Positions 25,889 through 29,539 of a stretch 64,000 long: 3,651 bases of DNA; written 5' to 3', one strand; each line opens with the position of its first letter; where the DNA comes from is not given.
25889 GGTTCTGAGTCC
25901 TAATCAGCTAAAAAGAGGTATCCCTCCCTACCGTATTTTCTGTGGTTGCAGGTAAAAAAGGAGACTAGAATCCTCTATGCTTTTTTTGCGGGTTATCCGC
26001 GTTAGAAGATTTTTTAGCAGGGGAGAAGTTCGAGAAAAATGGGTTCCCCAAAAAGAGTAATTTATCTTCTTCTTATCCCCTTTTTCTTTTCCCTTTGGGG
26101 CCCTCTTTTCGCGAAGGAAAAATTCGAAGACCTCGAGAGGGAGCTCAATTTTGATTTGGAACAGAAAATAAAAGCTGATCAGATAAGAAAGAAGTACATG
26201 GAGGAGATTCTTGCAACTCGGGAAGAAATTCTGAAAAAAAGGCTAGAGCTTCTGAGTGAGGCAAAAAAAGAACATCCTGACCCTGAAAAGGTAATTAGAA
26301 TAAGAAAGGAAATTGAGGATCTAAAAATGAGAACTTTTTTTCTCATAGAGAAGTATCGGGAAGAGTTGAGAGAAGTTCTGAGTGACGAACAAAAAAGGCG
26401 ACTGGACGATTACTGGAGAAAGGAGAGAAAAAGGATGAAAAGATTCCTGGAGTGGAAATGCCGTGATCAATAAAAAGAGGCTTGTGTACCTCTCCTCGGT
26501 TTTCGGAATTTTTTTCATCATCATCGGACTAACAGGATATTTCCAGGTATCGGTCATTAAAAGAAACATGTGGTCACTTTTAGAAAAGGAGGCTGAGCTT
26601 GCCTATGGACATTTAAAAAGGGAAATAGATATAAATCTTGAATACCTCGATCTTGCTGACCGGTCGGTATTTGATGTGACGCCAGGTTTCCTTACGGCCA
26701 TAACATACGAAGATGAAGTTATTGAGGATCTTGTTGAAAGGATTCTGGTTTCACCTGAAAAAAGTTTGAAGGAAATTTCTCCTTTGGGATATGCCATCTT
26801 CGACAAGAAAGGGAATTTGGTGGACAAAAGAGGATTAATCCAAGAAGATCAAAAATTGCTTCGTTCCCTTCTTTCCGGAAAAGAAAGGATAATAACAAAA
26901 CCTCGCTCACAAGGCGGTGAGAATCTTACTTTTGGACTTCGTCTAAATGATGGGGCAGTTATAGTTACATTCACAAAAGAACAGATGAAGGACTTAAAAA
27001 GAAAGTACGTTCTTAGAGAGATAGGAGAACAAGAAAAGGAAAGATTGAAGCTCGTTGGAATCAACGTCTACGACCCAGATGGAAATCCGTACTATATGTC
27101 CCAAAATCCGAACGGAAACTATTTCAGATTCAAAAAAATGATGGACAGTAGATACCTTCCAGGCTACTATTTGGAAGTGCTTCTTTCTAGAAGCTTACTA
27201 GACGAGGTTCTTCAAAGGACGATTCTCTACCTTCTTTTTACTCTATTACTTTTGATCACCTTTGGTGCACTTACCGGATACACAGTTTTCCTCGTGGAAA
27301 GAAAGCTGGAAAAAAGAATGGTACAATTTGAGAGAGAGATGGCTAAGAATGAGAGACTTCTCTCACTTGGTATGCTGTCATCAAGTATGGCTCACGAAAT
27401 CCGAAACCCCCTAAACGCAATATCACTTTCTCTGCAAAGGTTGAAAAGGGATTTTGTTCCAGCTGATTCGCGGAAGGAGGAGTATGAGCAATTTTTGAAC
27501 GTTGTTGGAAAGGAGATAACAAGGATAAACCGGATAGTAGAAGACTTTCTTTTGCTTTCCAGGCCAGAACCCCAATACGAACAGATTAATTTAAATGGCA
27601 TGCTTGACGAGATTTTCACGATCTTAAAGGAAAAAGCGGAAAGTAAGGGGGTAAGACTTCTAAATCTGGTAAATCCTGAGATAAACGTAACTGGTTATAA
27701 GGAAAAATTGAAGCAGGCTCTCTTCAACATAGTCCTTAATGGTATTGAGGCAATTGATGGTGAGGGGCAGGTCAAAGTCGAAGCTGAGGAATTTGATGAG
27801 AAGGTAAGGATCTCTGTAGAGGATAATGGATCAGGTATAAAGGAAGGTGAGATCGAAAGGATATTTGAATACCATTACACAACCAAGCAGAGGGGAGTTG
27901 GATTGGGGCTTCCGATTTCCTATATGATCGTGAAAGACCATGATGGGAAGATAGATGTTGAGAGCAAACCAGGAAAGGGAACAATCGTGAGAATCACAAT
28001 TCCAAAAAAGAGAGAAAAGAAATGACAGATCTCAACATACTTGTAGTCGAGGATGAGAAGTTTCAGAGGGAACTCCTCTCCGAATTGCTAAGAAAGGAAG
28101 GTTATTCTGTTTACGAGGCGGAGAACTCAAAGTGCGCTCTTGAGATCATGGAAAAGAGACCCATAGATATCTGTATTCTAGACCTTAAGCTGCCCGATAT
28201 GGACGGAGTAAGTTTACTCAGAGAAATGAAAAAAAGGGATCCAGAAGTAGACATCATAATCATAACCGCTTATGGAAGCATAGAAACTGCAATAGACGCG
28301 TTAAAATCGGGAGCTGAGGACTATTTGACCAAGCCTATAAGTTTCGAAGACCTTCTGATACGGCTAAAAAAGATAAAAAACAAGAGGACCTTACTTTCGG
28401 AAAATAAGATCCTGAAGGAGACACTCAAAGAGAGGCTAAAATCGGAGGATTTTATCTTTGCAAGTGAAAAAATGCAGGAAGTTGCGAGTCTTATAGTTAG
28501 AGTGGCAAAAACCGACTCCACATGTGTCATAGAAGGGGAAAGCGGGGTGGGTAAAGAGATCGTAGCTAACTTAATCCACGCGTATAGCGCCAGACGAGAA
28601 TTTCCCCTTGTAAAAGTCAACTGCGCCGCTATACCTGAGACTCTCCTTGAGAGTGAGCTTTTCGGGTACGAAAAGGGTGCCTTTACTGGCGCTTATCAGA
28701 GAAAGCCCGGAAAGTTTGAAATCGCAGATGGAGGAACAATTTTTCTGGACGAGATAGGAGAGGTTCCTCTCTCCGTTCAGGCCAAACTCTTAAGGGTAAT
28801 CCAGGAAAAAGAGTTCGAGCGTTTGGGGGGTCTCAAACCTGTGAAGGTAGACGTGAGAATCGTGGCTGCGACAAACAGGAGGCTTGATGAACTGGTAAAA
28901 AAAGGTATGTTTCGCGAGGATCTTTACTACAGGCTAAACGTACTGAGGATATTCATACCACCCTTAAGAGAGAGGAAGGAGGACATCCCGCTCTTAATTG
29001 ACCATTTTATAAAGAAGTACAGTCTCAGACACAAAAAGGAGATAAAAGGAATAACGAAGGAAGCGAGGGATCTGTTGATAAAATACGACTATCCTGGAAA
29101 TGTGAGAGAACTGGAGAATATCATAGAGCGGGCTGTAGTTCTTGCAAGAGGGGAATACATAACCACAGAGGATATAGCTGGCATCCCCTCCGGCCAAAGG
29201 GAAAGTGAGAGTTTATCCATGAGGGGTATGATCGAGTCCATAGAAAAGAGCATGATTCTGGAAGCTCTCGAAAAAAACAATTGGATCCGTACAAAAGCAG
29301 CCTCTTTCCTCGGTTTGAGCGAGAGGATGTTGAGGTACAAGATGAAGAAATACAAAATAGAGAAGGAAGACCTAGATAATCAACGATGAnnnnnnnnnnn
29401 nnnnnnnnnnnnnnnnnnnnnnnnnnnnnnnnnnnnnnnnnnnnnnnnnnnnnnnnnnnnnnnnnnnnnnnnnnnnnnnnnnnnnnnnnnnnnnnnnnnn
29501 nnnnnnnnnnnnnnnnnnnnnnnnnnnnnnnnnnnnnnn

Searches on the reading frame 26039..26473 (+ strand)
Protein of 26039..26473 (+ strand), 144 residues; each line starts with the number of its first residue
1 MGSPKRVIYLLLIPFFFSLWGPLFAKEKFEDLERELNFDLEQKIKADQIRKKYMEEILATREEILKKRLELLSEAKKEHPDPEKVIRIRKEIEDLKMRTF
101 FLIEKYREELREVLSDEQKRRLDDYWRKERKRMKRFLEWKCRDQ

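Call 42: search_protein_families(library=pfam, max_evalue=0.00001, proteins=[window:26039-26473:+])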
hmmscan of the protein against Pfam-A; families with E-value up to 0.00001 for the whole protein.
window:26039-26473:+ (144 aa): 1 family
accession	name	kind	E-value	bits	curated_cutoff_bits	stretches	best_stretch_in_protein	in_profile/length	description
PF13801.11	Metal_resist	-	1.4e-06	28.9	29.2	1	36-121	40-125/125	Heavy-metal resistance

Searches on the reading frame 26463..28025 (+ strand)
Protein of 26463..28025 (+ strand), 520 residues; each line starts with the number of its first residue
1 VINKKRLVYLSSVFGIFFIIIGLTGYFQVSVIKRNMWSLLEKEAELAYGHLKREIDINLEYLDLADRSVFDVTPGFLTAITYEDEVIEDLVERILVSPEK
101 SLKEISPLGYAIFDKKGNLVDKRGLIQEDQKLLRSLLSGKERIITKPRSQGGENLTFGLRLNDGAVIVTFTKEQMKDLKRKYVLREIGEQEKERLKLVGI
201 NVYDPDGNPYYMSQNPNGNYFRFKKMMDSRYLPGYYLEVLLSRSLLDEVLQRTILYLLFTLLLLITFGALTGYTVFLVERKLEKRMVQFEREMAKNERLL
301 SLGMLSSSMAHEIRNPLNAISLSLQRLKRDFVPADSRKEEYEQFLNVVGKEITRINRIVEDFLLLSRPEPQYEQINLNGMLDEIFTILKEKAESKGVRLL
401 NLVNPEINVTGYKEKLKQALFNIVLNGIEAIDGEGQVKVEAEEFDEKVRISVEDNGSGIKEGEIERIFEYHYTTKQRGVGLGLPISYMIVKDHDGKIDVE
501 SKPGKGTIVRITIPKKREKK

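Call 42: search_protein_families(library=pfam, max_evalue=0.00001, proteins=[window:26463-28025:+])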
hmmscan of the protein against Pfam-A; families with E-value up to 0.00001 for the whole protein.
window:26463-28025:+ (520 aa): 3 families
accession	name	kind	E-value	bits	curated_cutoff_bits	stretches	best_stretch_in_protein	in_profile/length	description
PF02518.31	HATPase_c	-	1.3e-25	90.5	26.4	1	413-516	3-110/111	Histidine kinase-, DNA gyrase B-, and HSP90-like ATPase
PF00512.31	HisKA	-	2e-16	60.2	26.9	1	303-370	3-65/66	His Kinase A (phospho-acceptor) domain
PF13589.12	HATPase_c_3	-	4.1e-06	27.3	25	1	416-477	3-63/137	Histidine kinase-, DNA gyrase B-, and HSP90-like ATPase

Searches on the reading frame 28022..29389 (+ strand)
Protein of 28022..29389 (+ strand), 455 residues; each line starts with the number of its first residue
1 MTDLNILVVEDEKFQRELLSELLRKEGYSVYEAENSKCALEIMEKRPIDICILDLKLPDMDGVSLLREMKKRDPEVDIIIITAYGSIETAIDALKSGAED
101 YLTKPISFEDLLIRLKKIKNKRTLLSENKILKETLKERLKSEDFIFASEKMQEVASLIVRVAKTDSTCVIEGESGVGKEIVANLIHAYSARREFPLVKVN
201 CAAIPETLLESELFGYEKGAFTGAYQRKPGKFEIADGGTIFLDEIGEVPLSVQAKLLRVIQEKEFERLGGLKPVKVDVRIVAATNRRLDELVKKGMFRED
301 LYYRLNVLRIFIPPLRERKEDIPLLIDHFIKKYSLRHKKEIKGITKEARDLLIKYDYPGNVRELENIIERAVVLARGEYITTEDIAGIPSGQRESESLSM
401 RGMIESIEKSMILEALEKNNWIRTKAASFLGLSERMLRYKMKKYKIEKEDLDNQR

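Call 43: search_protein_families(library=pfam, max_evalue=0.00001, proteins=[window:28022-29389:+])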
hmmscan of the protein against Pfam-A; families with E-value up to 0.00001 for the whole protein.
window:28022-29389:+ (455 aa): 6 families
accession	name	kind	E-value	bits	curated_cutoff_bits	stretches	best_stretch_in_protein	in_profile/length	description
PF00158.32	Sigma54_activat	-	1.7e-71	239.7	20.2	1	145-310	2-167/168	Sigma-54 interaction domain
PF00072.30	Response_reg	-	1.9e-33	115.4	30.2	1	6-115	1-110/111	Response regulator receiver domain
PF25601.1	AAA_lid_14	-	3e-28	97.9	27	1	316-386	1-71/87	AAA+ ATPase lid domain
PF14532.12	Sigma54_activ_2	-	6.3e-16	59.3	25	1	147-315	3-138/138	Sigma-54 interaction domain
PF02954.25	HTH_8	-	1.7e-13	50.5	22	1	404-444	2-42/42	Bacterial regulatory protein, Fis family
PF07728.20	AAA_5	-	8.2e-08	32.8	22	1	169-288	3-125/139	AAA domain (dynein-related subfamily)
